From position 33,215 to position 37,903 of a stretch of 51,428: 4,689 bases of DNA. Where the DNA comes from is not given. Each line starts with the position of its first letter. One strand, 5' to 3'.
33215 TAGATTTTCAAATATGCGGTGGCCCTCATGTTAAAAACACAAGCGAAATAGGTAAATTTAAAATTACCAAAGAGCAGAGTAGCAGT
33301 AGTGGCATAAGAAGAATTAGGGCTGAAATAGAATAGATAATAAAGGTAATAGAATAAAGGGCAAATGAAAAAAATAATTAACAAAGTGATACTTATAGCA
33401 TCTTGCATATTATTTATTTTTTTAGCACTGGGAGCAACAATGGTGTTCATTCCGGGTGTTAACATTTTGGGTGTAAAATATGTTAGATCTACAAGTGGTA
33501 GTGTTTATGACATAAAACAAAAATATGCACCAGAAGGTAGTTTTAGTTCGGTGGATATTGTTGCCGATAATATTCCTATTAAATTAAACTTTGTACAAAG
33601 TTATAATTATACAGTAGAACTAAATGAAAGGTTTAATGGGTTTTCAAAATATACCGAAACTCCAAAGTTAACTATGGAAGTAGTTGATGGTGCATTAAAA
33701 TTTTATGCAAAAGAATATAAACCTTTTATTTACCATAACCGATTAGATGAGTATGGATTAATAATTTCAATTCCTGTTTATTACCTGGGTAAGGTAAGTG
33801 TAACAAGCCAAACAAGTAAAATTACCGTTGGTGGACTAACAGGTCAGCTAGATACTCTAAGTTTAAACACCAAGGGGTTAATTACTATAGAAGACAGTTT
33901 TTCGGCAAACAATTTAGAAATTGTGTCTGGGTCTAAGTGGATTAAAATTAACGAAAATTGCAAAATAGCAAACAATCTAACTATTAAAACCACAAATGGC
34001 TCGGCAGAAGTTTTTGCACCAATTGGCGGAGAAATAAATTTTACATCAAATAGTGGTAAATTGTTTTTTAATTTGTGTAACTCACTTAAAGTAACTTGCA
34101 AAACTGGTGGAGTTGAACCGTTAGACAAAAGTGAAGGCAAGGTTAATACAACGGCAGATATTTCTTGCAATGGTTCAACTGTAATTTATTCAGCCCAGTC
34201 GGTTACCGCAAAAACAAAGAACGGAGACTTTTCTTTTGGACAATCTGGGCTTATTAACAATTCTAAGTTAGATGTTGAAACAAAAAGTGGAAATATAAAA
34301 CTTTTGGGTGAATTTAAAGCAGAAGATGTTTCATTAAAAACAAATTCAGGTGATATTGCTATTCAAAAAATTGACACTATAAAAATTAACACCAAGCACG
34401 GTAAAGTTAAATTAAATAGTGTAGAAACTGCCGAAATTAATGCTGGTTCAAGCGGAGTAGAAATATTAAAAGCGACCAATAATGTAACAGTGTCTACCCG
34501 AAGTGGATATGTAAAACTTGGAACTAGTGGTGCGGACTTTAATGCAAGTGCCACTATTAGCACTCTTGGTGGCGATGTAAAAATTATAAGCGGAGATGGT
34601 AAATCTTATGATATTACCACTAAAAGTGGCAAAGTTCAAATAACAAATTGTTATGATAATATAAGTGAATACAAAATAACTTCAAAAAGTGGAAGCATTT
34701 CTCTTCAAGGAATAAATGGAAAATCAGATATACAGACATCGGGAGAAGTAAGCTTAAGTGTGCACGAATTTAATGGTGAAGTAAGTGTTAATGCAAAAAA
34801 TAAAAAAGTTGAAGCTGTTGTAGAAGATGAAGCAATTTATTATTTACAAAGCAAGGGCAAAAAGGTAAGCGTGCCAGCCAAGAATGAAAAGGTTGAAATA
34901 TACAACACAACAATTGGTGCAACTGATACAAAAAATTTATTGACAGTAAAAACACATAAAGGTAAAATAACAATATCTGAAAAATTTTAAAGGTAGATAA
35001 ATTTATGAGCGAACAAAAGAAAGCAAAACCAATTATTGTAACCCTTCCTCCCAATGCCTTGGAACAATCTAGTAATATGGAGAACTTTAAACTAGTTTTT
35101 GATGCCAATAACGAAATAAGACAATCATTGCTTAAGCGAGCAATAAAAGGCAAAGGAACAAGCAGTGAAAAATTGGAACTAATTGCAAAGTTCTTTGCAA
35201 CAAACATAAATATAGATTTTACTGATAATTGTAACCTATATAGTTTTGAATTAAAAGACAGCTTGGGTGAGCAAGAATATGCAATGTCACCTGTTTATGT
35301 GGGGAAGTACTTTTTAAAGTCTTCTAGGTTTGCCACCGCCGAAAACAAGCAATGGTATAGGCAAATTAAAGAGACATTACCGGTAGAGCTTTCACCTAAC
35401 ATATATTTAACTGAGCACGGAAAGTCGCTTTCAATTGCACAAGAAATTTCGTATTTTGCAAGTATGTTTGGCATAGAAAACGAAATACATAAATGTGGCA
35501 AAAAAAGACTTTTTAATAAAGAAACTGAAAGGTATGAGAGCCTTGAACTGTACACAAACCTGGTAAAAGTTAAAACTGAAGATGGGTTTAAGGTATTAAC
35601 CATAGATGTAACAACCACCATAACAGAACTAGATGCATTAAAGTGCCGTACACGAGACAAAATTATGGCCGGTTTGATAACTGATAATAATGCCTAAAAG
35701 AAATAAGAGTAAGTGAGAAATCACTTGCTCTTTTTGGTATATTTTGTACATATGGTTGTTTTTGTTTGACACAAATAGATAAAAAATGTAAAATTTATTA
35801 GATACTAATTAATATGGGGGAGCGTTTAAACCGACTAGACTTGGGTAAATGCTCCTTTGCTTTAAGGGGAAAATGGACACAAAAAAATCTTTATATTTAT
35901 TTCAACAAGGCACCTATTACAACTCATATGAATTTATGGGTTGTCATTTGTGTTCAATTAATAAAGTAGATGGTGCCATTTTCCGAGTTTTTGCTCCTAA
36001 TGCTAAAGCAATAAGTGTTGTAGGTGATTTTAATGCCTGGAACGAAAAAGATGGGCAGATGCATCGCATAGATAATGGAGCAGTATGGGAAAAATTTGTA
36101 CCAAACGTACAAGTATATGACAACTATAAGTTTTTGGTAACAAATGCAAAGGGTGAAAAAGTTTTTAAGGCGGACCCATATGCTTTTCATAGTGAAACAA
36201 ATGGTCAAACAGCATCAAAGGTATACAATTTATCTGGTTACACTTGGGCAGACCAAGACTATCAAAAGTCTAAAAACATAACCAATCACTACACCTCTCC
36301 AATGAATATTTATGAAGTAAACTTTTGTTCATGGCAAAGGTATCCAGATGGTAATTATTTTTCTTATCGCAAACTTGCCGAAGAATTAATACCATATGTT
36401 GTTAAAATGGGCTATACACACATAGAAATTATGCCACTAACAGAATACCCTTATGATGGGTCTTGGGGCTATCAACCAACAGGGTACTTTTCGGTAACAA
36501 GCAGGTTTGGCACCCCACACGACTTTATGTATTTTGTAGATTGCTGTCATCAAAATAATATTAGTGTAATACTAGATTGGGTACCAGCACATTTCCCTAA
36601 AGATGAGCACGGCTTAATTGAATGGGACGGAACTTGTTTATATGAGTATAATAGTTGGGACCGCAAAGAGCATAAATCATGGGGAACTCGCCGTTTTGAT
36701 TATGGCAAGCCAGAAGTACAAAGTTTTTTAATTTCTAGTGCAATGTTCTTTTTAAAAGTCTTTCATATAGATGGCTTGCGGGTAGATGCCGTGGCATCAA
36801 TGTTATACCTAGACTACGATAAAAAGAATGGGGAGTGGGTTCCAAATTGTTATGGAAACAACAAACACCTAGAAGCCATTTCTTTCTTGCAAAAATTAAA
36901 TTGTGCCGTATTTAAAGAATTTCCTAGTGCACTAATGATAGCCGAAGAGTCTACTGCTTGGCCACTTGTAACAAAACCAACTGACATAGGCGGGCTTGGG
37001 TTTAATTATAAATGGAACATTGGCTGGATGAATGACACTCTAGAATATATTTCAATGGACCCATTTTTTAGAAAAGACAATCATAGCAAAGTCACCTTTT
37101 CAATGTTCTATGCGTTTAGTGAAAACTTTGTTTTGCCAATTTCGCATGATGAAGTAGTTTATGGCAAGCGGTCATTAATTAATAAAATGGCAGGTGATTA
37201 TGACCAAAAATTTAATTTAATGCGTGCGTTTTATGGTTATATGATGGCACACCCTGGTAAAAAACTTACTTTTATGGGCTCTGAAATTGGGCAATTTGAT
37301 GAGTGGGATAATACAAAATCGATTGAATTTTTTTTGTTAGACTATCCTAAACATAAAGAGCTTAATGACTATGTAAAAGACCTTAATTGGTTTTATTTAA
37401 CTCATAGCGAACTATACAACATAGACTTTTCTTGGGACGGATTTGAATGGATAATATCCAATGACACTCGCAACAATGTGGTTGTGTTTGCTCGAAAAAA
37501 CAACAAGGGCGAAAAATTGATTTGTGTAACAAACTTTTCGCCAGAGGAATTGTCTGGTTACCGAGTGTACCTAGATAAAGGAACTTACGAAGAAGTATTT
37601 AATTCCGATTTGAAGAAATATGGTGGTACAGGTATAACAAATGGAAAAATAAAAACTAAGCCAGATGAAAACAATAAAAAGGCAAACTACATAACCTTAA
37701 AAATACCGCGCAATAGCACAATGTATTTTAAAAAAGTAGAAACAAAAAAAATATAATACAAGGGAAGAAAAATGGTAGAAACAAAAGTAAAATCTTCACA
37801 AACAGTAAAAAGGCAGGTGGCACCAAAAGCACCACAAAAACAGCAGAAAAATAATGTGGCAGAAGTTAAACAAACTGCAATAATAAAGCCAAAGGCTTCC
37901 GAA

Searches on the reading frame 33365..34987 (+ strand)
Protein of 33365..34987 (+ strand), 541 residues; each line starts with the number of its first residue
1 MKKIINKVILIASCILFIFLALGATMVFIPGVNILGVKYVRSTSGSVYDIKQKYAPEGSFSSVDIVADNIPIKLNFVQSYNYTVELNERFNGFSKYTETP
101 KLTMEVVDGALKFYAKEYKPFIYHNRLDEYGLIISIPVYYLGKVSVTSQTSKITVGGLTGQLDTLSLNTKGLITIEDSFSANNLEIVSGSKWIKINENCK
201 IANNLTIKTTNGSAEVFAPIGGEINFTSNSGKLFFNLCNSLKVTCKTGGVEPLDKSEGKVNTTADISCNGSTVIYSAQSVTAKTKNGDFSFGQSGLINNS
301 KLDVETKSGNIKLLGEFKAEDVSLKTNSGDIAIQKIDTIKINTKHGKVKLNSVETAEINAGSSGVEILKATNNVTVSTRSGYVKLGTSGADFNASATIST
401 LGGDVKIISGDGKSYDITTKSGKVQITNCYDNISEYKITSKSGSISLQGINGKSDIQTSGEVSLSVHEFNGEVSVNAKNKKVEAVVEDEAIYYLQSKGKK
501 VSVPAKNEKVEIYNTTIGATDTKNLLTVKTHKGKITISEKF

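Call 55: search_protein_families(library=pfam, proteins=[window:33365-34987:+], max_evalue=0.001)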
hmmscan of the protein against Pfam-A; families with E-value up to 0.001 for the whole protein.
window:33365-34987:+ (541 aa): 1 family
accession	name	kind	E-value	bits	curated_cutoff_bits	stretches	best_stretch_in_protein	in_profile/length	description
PF13349.12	DUF4097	-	1.1e-23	84.3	22.9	3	278-407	78-210/247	Toastrack DUF4097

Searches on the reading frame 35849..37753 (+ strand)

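Call 55: search_protein_families(library=pfam, proteins=[window:35849-37753:+], max_evalue=0.001)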
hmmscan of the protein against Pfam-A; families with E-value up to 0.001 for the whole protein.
window:35849-37753:+ (635 aa): 4 families
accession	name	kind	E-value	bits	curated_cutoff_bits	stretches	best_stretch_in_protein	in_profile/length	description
PF02806.24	Alpha-amylase_C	-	9e-21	74.5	21.2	1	534-628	1-93/95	Alpha amylase, C-terminal all-beta domain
PF02922.24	CBM_48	-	1.5e-19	70.5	22.4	1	30-112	2-83/83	Carbohydrate-binding module 48 (Isoamylase N-terminal domain)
PF00128.31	Alpha-amylase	-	2.4e-16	60.5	22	2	181-251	25-94/446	Alpha amylase, catalytic domain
PF22019.2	GlgB_N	-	2e-09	37.8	27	1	17-111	7-94/94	alpha-1,4-glucan branching enzyme GlgB, N-terminal domain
